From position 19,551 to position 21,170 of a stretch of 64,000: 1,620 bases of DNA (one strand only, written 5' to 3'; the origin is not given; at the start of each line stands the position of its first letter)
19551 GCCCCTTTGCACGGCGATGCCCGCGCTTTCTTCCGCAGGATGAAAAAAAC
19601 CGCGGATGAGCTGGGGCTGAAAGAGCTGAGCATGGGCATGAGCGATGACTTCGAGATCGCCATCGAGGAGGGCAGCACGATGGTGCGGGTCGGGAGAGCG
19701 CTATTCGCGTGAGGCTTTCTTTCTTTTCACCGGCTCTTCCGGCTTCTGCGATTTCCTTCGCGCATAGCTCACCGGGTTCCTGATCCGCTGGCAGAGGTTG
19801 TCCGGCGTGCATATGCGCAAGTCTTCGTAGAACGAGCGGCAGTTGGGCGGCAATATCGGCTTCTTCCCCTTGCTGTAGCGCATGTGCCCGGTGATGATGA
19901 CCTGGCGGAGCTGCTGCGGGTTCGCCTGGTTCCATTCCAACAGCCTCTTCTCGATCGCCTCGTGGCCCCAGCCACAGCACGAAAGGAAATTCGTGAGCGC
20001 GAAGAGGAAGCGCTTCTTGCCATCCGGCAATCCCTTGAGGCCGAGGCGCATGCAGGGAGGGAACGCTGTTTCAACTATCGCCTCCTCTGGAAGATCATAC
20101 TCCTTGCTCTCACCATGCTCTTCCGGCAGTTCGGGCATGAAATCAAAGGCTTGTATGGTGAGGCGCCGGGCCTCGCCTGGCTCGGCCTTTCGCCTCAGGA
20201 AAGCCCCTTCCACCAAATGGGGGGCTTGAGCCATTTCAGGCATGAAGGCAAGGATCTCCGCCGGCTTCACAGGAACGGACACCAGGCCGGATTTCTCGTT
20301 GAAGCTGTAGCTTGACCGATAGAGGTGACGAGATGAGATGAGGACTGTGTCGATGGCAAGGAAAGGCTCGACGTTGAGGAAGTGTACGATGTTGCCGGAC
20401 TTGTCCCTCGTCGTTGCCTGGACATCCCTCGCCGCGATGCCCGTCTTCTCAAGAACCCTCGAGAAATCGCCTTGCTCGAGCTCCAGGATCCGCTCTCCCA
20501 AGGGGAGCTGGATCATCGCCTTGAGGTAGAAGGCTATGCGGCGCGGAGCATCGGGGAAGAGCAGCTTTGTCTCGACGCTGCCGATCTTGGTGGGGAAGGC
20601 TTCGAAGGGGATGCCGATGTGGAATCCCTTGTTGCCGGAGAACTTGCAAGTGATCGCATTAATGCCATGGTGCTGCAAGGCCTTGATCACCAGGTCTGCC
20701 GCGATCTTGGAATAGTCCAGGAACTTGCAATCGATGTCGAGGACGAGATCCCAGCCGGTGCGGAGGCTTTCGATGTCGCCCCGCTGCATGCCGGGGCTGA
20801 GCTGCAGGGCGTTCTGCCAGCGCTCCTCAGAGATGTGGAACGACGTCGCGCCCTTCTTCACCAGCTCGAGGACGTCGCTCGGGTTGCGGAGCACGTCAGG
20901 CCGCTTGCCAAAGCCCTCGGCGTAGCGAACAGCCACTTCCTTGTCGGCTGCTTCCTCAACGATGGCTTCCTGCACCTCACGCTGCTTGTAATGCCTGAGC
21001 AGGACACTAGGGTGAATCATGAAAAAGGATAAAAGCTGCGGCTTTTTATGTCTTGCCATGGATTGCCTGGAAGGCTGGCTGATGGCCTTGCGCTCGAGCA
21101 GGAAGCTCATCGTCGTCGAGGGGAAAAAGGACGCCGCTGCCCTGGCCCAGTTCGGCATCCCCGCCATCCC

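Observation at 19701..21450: PriS-PriL(CTD) fused primase whose start codon overlaps the start of a divergent Toprim-domain gene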

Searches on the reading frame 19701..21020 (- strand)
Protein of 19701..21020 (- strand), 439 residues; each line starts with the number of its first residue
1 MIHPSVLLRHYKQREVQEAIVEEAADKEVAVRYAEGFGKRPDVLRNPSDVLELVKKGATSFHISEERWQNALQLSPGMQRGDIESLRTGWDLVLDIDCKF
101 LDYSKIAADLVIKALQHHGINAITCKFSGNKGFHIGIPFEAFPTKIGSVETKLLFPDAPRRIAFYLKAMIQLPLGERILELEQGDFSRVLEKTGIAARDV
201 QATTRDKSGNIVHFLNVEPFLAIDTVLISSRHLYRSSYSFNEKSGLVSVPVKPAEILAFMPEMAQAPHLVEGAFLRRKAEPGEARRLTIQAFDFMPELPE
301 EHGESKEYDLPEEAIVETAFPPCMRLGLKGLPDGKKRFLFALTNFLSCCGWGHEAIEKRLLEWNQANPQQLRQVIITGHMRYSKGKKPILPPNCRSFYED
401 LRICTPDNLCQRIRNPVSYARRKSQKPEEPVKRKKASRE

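Call 3: search_protein_families(library=pfam, proteins=[window:19701-21020:-], max_evalue=0.01)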
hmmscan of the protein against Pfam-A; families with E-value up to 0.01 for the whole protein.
window:19701-21020:- (439 aa): 3 families
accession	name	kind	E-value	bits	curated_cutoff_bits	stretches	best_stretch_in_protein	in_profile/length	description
PF01896.25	DNA_primase_S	-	1.8e-06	28.8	26.8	1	97-252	17-162/163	DNA primase small subunit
PF21686.3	LigD_Prim-Pol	-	0.00029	21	27.4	1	43-140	69-153/254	LigD, primase-polymerase domain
PF04104.19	DNA_primase_lrg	-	0.00049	20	22.4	1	304-414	94-218/266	Eukaryotic and archaeal DNA primase, large subunit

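Call 4: search_protein_families(library=ncbifam, proteins=[window:19701-21020:-], max_evalue=0.01)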
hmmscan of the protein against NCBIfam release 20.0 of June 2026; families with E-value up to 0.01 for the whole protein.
window:19701-21020:- (439 aa): 6 families
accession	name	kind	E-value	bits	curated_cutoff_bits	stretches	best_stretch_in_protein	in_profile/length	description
NF003051.0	PRK03968.1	equivalog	1.9e-07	30.6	431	1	390-429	356-396/406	DNA primase large subunit PriL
NF002590.0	PRK02249.1-4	equivalog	7.3e-07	28.6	459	1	313-425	224-337/358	DNA primase regulatory subunit PriL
NF002591.0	PRK02249.1-5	equivalog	1.3e-06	27.8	479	1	314-436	219-341/351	DNA primase regulatory subunit PriL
NF002588.0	PRK02249.1-2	equivalog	1.8e-06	27.5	439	1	314-432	222-340/360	DNA primase regulatory subunit PriL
NF002589.0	PRK02249.1-3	equivalog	5.8e-05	22.8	339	1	293-426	212-344/348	DNA primase regulatory subunit PriL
TIGR02778.1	ligD_pol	equivalog_domain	0.00035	20.3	214.7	1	39-141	79-168/245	non-homologous end-joining DNA ligase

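Call 8: find_homologous_proteins(query=window:19701-21020:-, max_evalue=0.001)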
Query window:19701-21020:- (439 aa): 3808 proteins with E <= 0.001 among 8000 candidates; the best 120 are listed.
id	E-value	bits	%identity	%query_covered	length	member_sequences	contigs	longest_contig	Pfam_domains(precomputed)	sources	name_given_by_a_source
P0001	1.0e-297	1005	100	100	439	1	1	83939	PF01896.26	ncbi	ncbi:MAG: hypothetical protein V1735_05210 [Nanoarchaeota archaeon]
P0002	4.2e-197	674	68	100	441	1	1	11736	PF01896.26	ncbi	ncbi:MAG: DNA primase small subunit domain-containing protein [Nanoarchaeota archaeon]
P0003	9.1e-185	633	64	99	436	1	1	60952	PF01896.26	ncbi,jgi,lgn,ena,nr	ncbi:MAG: hypothetical protein KJ709_08675 [Nanoarchaeota archaeon]|nr:hypothetical protein [Nanoarc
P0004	4.7e-164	565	58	97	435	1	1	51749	PF04104.20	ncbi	-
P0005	3.0e-162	559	58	100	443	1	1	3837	PF01896.26,PF04104.20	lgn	-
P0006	1.9e-160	553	57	99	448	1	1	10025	PF01896.26,PF04104.20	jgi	-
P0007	4.0e-157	542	56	97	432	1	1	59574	PF01896.26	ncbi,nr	ncbi:MAG: hypothetical protein GY861_09780 [bacterium]|nr:hypothetical protein [bacterium]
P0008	7.8e-153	528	56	96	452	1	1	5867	PF01896.26,PF04104.20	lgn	-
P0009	1.5e-152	527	56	96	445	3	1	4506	PF01896.26,PF04104.20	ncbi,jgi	-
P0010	8.4e-152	524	56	97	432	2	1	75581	PF01896.26,PF21686.4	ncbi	ncbi:MAG: DNA primase small subunit domain-containing protein [Candidatus Woesearchaeota archaeon]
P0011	1.9e-151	523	55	97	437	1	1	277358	PF04104.20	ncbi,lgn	-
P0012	4.0e-151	522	53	100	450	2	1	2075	PF01896.26,PF04104.20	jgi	-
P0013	7.8e-151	521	54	97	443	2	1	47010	PF04104.20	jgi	jgi:hypothetical protein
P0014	9.1e-151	521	55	97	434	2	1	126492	PF01896.26,PF04104.20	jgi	-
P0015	2.3e-150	520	55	98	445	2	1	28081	PF01896.26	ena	-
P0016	2.8e-150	519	55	95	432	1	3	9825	PF01896.26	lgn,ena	-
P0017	6.8e-150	518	52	96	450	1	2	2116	PF01896.26,PF21686.4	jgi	-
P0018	7.2e-150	518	56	96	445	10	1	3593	PF01896.26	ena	-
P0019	7.7e-150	518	54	96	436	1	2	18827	PF04104.20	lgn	-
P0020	8.5e-150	518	52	100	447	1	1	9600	PF01896.26,PF04104.20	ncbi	-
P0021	1.4e-149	517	53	97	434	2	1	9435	PF01896.26,PF04104.20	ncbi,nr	ncbi:hypothetical protein KY306_02800 [Candidatus Woesearchaeota archaeon]|nr:hypothetical protein [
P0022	1.6e-149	517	55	98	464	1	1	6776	PF01896.26,PF21686.4,PF04104.20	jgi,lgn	-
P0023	4.6e-149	515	54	97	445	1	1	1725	PF01896.26,PF04104.20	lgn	-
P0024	2.3e-148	513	54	95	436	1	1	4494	PF21686.4,PF04104.20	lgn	-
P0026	3.1e-148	513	53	100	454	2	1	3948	PF01896.26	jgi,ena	-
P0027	5.0e-148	512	53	97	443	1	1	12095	PF01896.26,PF04104.20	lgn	-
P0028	6.9e-148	511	54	97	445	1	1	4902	PF01896.26,PF04104.20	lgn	-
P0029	1.0e-147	511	53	97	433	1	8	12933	PF01896.26,PF04104.20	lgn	-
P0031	4.5e-147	509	55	97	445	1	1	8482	PF01896.26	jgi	-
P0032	1.4e-146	507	53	97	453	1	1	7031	PF01896.26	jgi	-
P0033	1.7e-146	507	53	97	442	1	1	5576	PF01896.26,PF04104.20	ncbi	-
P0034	5.1e-146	505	53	99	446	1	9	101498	PF01896.26,PF04104.20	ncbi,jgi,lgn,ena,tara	tara:strand:- start:30803 stop:32143 length:1341 start_codon:yes stop_codon:yes gene_type:complete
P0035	8.0e-146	505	54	97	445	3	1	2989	PF01896.26,PF04104.20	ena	-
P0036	9.0e-146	504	55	97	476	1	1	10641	PF01896.26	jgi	jgi:hypothetical protein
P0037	1.5e-145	504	52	99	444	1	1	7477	PF04104.20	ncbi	-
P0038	1.6e-145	504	53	99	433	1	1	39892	PF01896.26,PF04104.20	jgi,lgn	-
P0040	2.5e-145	503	54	97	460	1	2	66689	PF04104.20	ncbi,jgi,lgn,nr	ncbi:hypothetical protein HQ529_05470 [Candidatus Woesearchaeota archaeon]|nr:hypothetical protein [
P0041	2.5e-145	503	52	97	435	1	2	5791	PF01896.26,PF04104.20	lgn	-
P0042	2.6e-145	503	53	96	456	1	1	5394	PF01896.26,PF04104.20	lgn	-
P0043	5.2e-145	502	54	97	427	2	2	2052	PF04104.20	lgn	-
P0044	6.1e-145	502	52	95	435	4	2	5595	PF01896.26,PF04104.20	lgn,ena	-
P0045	7.5e-145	501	54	97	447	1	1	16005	PF01896.26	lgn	-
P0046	7.7e-145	501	53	96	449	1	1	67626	PF01896.26,PF04104.20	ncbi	ncbi:DNA primase small subunit domain-containing protein [Nanoarchaeota archaeon]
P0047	8.3e-145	501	53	96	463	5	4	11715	PF01896.26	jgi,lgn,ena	jgi:DNA primase catalytic subunit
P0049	3.7e-144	499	53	97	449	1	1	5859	PF01896.26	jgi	jgi:DNA primase catalytic subunit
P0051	5.6e-144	499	53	97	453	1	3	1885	PF01896.26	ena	-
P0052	5.8e-144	498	54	97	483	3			PF01896.26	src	-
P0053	8.2e-144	498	53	99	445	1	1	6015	PF01896.26,PF04104.20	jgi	-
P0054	8.8e-144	498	53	97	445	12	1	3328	PF01896.26,PF04104.20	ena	-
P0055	1.1e-143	498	52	96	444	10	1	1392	PF01896.26,PF04104.20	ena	-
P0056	1.7e-143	497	50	97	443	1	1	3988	PF01896.26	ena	-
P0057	1.8e-143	497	52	97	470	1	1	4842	PF01896.26,PF04104.20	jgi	jgi:hypothetical protein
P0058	1.9e-143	497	54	97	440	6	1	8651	PF01896.26,PF04104.20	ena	-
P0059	3.1e-143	496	54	97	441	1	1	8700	PF01896.26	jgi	jgi:hypothetical protein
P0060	5.1e-143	495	53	97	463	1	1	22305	PF01896.26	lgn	-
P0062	7.8e-143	495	52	97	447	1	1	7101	PF01896.26,PF04104.20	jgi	jgi:hypothetical protein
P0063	9.4e-143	495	52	96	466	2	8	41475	PF01896.26,PF04104.20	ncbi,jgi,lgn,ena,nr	ncbi:hypothetical protein J4212_07665 [Candidatus Woesearchaeota archaeon]|nr:hypothetical protein [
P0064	9.6e-143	494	53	99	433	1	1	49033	PF01896.26,PF04104.20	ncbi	-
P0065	1.0e-142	494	53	97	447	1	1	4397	PF01896.26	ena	-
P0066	1.1e-142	494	51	99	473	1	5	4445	PF01896.26,PF04104.20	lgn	-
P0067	1.3e-142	494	53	97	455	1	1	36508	PF01896.26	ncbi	-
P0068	1.3e-142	494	53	99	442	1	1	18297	PF01896.26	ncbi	-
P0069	1.6e-142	494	53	97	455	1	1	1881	PF01896.26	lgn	-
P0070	2.2e-142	493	52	97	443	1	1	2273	PF01896.26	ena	-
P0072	2.6e-142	493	52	97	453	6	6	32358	PF01896.26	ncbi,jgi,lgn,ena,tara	jgi:hypothetical protein|tara:strand:- start:245 stop:1606 length:1362 start_codon:yes stop_codon:ye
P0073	2.8e-142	493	54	97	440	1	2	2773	PF01896.26,PF04104.20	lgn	-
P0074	2.8e-142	493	54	96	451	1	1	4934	PF01896.26,PF04104.20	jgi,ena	-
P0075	3.1e-142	493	53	97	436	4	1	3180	PF01896.26,PF04104.20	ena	-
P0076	3.3e-142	493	54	96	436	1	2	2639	PF01896.26,PF04104.20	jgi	jgi:hypothetical protein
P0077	3.5e-142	493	55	97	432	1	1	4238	PF01896.26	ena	-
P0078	7.1e-142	492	54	97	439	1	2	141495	PF01896.26,PF04104.20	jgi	-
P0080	7.8e-142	491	53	97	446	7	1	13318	PF04104.20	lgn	-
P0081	8.1e-142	491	52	97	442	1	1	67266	PF01896.26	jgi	jgi:DNA primase catalytic subunit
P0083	9.5e-142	491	54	99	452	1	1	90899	PF01896.26,PF04104.20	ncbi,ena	-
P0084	1.2e-141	491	54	97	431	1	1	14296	PF01896.26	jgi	jgi:hypothetical protein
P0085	1.2e-141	491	51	97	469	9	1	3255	PF01896.26,PF04104.20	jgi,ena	-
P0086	1.5e-141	491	50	96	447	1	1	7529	PF01896.26,PF04104.20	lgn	-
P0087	1.9e-141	490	52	97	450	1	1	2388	PF01896.26,PF21686.4,PF04104.20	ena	-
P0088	1.9e-141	490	52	99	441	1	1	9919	PF01896.26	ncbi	-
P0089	2.0e-141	490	53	97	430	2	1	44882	PF01896.26,PF21686.4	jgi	jgi:DNA primase catalytic subunit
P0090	2.2e-141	490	53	95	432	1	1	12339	PF01896.26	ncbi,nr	ncbi:MAG: hypothetical protein MAG795_00497 [Candidatus Woesearchaeota archaeon]|nr:hypothetical pro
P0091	2.6e-141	490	52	97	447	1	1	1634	PF01896.26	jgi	-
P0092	2.6e-141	490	54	92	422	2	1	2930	PF04104.20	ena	-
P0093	2.7e-141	490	53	97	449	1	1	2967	PF01896.26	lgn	-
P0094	4.0e-141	489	54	97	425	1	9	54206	PF01896.26,PF04104.20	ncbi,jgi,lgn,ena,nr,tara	ncbi:hypothetical protein CMO88_01835 [Candidatus Woesearchaeota archaeon]|nr:hypothetical protein [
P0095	4.0e-141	489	53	97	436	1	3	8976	PF01896.26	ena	-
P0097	4.6e-141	489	52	99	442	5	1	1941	PF01896.26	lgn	-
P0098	5.3e-141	489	53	97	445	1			PF01896.26,PF04104.20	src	-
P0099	5.3e-141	489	51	96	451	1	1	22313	PF01896.26,PF04104.20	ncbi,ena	-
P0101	8.4e-141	488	51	97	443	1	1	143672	PF01896.26,PF04104.20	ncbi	-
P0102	8.8e-141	488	53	96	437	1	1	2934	PF01896.26,PF04104.20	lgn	-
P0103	8.9e-141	488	53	96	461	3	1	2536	PF01896.26,PF04104.20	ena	-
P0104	9.6e-141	488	53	97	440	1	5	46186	PF01896.26,PF04104.20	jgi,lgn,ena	-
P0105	9.9e-141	488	54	97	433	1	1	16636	PF01896.26,PF04104.20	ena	-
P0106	1.1e-140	488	53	97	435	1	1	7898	PF01896.26,PF04104.20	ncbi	-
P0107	1.1e-140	488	53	97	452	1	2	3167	PF01896.26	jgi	-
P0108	1.1e-140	488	52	96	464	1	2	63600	PF01896.26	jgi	jgi:hypothetical protein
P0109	1.1e-140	488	53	97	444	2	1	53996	PF01896.26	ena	-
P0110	1.7e-140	487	51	99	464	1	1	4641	PF01896.26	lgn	-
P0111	2.1e-140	487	51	97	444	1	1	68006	PF01896.26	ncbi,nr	ncbi:hypothetical protein JYT91_00040 [archaeon AH-315-M20]|nr:hypothetical protein [archaeon AH-315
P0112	2.1e-140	487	50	99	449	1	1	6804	PF01896.26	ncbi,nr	ncbi:hypothetical protein HYY71_06350 [Candidatus Woesearchaeota archaeon]|nr:hypothetical protein [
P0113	2.7e-140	486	53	97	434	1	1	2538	PF01896.26,PF04104.20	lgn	-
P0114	2.8e-140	486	53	97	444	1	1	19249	PF01896.26,PF04104.20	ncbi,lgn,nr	ncbi:hypothetical protein KY347_06385 [Candidatus Woesearchaeota archaeon]|nr:hypothetical protein [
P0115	2.8e-140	486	53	97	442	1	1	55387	PF01896.26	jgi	jgi:DNA primase catalytic subunit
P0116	3.2e-140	486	52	99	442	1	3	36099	PF04104.20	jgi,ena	-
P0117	3.6e-140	486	52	97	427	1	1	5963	PF01896.26,PF04104.20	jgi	-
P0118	4.0e-140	486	53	97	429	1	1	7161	PF01896.26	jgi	-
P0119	4.2e-140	486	54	98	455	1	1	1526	PF01896.26,PF21686.4,PF04104.20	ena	-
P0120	4.4e-140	486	52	97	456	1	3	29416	PF01896.26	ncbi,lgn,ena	ncbi:MAG: DNA primase small subunit domain-containing protein [Nanoarchaeota archaeon]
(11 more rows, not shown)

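Call 9: search_solved_structures(query=window:19701-21020:-, max_evalue=1, show_alignments=3)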
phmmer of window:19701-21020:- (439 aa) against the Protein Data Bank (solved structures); distinct sequences matched with E-value up to 1: 3.
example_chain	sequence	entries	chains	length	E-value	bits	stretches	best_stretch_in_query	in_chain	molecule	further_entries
9f26_B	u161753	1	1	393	3.8e-06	29.5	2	389-423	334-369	DNA primase large subunit PriL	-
3t7y_A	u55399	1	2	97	0.66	12.2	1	240-310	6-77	Yop proteins translocation protein U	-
2pjz_A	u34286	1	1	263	0.89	11.8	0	23-102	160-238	Hypothetical protein ST1066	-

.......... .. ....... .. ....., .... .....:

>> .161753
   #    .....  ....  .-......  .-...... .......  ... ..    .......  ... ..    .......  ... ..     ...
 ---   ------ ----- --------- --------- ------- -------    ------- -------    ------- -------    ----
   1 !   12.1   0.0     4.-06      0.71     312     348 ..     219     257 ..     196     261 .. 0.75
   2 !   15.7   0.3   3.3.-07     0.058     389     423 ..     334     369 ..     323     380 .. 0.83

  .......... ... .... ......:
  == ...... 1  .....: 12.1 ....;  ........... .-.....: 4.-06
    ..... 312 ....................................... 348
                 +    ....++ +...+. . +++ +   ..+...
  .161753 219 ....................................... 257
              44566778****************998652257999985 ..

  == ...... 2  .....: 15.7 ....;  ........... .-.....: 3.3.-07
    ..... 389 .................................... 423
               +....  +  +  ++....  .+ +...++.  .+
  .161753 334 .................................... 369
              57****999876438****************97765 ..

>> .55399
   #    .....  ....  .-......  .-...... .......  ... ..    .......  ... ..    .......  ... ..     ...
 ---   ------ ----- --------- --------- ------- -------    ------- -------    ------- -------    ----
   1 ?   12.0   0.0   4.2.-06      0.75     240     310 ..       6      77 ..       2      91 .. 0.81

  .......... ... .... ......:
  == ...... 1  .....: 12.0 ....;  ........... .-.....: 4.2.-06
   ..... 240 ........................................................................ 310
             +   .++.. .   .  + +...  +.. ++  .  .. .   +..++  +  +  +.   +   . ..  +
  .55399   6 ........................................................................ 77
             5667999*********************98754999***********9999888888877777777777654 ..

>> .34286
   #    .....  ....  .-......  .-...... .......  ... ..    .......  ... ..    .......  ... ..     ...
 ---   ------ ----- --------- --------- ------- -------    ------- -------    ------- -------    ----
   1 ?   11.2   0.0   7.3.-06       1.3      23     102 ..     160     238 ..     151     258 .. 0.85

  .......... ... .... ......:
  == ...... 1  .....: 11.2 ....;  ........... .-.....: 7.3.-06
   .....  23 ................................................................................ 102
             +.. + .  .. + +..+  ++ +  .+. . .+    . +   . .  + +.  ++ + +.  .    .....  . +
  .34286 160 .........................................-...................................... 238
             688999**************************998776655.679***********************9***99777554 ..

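Call 15: find_encoding_contigs(protein=P0001, flank=10000, max_places=3)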
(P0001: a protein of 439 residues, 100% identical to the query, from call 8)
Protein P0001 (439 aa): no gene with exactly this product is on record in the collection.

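Call 16: find_encoding_contigs(protein=P0003, flank=6000, max_places=3)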
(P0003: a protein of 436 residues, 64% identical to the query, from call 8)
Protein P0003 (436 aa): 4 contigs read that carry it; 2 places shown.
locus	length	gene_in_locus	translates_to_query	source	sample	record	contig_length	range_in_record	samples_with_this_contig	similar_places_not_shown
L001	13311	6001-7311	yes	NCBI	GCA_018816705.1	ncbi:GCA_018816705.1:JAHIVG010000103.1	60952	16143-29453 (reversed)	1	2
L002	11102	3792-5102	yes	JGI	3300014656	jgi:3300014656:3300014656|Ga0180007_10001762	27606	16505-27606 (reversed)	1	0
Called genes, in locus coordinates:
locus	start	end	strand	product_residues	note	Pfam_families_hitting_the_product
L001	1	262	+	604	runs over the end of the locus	PF13522:GATase_6, PF13537:GATase_7, PF01380:SIS, PF13580:SIS_2 (faint), PF01380:SIS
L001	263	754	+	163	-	PF13673:Acetyltransf_10 (weak), PF00583:Acetyltransf_1, PF13302:Acetyltransf_3 (faint), PF13508:Acetyltransf_7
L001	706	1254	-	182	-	-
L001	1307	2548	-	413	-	-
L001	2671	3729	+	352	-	PF05833:NFACT_N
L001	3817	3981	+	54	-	-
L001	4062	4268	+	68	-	-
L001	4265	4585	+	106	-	-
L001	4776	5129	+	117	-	-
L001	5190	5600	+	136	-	-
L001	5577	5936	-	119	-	PF01751:Toprim (weak)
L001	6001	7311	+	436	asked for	PF01896:DNA_primase_S (faint)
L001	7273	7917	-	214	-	PF01168:Ala_racemase_N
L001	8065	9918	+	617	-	-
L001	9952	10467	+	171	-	-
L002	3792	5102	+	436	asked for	PF01896:DNA_primase_S (faint)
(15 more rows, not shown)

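Call 17: find_encoding_contigs(protein=P0002, flank=6000, max_places=3)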
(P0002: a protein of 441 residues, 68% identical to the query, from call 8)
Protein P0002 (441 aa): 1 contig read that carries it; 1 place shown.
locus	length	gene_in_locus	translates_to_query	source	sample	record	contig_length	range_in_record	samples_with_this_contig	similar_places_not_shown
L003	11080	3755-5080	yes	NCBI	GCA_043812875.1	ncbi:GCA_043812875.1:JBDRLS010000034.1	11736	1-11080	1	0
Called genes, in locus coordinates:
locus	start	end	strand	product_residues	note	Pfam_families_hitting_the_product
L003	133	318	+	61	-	-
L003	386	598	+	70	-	-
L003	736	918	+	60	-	-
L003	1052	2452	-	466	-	-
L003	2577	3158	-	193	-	-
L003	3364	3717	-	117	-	PF01751:Toprim (faint)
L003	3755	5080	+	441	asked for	PF01896:DNA_primase_S (weak)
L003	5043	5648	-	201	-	PF01168:Ala_racemase_N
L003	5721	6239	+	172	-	-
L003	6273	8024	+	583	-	PF04068:Fer4_RLI (weak), PF14697:Fer4_21 (weak), PF00037:Fer4 (weak), PF02463:SMC_N (weak), PF00005:ABC_tran, PF13304:AAA_21 (faint), PF00005:ABC_tran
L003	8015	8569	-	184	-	-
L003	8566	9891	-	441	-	PF00932:LTD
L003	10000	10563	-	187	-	PF01949:Endo_dU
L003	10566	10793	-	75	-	PF01037:AsnC_trans_reg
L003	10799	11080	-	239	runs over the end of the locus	PF01135:PCMT (weak), PF00398:RrnaAD (weak), PF08704:GCD14, PF13847:Methyltransf_31 (weak), PF08241:Methyltransf_11 (weak), PF13649:Methyltransf_25 (weak)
